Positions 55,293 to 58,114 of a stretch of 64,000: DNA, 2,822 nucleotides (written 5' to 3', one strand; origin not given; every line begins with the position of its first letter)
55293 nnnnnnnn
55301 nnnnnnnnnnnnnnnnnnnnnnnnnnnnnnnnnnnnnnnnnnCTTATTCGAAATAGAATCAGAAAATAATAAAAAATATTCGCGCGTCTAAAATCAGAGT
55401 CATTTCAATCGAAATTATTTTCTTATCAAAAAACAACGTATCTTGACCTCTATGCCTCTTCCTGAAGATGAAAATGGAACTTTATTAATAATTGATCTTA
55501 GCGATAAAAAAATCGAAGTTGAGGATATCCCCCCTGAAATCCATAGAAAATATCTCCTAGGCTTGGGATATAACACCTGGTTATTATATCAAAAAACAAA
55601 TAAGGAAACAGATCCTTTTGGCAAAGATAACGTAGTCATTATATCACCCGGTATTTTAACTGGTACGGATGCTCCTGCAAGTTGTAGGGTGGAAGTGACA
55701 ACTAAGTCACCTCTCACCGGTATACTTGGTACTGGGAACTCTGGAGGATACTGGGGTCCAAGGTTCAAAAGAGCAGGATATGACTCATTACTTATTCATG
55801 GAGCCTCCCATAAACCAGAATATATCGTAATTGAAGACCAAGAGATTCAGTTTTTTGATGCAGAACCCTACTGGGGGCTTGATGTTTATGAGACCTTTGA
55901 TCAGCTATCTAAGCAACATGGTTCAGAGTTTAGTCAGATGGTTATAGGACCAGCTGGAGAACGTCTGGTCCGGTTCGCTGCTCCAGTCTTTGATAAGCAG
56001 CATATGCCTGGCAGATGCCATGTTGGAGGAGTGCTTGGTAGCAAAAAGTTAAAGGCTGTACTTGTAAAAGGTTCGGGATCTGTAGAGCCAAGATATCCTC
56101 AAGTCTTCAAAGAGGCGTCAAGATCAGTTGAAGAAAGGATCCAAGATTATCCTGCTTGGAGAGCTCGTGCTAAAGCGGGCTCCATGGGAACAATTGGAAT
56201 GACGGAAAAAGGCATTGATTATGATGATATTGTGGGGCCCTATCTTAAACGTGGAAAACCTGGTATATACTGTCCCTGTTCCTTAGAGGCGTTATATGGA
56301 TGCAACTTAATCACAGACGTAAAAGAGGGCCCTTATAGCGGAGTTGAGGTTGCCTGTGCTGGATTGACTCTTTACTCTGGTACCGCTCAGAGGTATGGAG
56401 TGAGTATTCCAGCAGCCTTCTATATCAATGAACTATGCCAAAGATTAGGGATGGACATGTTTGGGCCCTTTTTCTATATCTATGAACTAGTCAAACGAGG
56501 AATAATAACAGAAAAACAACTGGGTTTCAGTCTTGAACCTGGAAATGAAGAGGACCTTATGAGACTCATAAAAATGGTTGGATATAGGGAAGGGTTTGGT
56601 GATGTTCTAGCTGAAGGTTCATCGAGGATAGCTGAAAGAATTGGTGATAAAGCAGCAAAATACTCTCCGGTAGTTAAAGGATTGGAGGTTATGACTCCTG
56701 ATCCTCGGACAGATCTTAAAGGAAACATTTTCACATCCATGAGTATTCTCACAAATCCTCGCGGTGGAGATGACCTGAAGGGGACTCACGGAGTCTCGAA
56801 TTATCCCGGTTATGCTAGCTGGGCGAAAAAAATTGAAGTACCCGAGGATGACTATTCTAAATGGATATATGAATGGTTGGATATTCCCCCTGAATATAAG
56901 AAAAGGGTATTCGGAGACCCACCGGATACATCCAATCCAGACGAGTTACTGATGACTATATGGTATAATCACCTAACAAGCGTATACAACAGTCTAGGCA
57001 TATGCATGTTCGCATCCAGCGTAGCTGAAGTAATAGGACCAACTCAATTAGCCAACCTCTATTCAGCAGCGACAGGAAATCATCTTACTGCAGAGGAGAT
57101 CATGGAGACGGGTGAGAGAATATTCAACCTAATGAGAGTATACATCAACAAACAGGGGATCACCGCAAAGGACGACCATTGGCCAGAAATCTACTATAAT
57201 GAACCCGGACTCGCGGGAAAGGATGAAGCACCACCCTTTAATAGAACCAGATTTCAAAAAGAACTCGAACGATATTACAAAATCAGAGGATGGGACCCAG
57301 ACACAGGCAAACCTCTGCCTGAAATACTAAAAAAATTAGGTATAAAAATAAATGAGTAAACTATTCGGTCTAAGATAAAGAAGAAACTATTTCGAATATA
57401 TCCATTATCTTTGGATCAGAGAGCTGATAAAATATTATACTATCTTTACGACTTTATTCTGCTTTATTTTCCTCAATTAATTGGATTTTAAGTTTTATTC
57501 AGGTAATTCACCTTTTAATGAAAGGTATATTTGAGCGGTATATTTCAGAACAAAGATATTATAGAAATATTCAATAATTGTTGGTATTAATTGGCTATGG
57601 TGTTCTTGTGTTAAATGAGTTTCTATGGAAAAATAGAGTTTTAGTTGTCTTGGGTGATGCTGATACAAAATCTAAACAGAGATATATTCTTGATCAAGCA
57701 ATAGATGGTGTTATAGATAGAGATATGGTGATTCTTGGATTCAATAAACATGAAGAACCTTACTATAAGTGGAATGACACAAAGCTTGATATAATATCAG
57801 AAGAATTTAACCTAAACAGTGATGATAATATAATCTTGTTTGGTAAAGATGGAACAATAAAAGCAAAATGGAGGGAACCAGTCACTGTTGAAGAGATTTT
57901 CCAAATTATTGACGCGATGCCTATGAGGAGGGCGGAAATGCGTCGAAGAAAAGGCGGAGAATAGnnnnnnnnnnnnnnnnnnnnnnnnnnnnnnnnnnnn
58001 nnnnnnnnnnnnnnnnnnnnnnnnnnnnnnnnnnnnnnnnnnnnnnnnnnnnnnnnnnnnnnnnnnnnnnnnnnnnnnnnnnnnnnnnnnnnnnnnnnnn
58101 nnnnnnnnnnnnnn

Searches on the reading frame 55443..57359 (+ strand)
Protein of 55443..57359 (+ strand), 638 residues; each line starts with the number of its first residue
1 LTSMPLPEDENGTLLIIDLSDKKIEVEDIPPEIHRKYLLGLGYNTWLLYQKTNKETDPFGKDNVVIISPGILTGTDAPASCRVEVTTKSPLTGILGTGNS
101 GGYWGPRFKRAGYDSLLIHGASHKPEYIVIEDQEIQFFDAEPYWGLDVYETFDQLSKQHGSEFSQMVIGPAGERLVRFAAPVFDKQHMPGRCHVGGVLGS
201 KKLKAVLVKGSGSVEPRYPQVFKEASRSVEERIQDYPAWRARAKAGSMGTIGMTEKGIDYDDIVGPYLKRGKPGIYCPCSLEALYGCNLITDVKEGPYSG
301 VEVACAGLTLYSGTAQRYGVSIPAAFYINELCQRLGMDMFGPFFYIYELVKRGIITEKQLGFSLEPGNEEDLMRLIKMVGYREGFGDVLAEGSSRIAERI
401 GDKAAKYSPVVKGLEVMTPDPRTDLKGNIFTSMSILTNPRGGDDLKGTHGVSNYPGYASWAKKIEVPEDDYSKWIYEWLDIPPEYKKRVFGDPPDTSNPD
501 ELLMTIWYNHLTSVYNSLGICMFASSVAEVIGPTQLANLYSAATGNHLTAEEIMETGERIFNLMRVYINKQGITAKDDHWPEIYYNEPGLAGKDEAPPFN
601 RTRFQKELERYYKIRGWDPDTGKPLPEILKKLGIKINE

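Call 3: search_protein_families(library=pfam, proteins=[window:55443-57359:+], max_evalue=0.01)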
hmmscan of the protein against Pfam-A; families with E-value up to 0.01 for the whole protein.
window:55443-57359:+ (638 aa): 2 families
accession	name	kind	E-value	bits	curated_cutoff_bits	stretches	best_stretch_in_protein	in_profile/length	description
PF02730.20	AFOR_N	-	4.7e-66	222.8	29.8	1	13-210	2-198/199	Aldehyde ferredoxin oxidoreductase, N-terminal domain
PF01314.23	AFOR_C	-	5.8e-66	223.6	27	1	286-634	76-385/385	Aldehyde ferredoxin oxidoreductase, domains 2 & 3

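Call 73: find_related_loci(query=window:55443-57356:+, collection=genome_contigs, flank=1000)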
Query window:55443-57356:+ (638 aa) in genome_contigs; peptide patterns used: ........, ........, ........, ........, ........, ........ (x = any residue, [..] = any of these).
93 stretches matched a pattern; 6 encode a relative of the query (tblastn E <= 1e-3); 6 distinct loci.
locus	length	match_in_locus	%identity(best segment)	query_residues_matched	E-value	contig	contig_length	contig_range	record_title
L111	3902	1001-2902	72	1-635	0e+0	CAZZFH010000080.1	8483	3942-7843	MAG TPA_asm: uncultured Candidatus Bathyarchaeia archaeon isolate SRP178699_co2_149 genome assembly, contig: NODE_8994_l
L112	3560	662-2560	71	2-634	0e+0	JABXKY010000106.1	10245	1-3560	MAG: Candidatus Bathyarchaeota archaeon isolate 40935_Bin_7_Spades NODE_160_length_10245_cov_0.257803, whole genome shot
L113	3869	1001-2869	64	11-634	0e+0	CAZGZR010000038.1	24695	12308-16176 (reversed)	MAG TPA_asm: uncultured Candidatus Bathyarchaeia archaeon isolate SRP323688_co1_233 genome assembly, contig: NODE_3480_l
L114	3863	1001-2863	63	14-634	0e+0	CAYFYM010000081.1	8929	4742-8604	MAG TPA_asm: uncultured Candidatus Bathyarchaeia archaeon isolate ERP108616_co1_60 genome assembly, contig: k119_783455,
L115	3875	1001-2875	56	4-634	0e+0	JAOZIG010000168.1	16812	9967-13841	MAG: Candidatus Bathyarchaeota archaeon isolate DYS_8 NODE_5599, whole genome shotgun sequence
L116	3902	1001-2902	72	2-635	0e+0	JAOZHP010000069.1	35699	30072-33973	MAG: Candidatus Bathyarchaeota archaeon isolate QDN_4 k147_519015, whole genome shotgun sequence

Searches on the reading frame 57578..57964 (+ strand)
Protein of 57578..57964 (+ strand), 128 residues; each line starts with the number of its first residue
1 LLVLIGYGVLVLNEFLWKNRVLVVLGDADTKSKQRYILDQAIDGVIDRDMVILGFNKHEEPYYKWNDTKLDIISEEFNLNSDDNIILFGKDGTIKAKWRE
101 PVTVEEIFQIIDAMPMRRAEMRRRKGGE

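Call 3: search_protein_families(library=pfam, proteins=[window:57578-57964:+], max_evalue=0.01)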
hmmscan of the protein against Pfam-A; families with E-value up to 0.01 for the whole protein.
window:57578-57964:+ (128 aa): 1 family
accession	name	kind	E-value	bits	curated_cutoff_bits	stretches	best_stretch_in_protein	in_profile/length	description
PF13778.12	DUF4174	-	2.5e-19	70.3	27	1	12-120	2-120/120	Domain of unknown function (DUF4174)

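Call 77: search_solved_structures(query=window:57578-57961:+, max_evalue=1)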
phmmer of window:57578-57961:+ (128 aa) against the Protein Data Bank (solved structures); distinct sequences matched with E-value up to 1: 0.
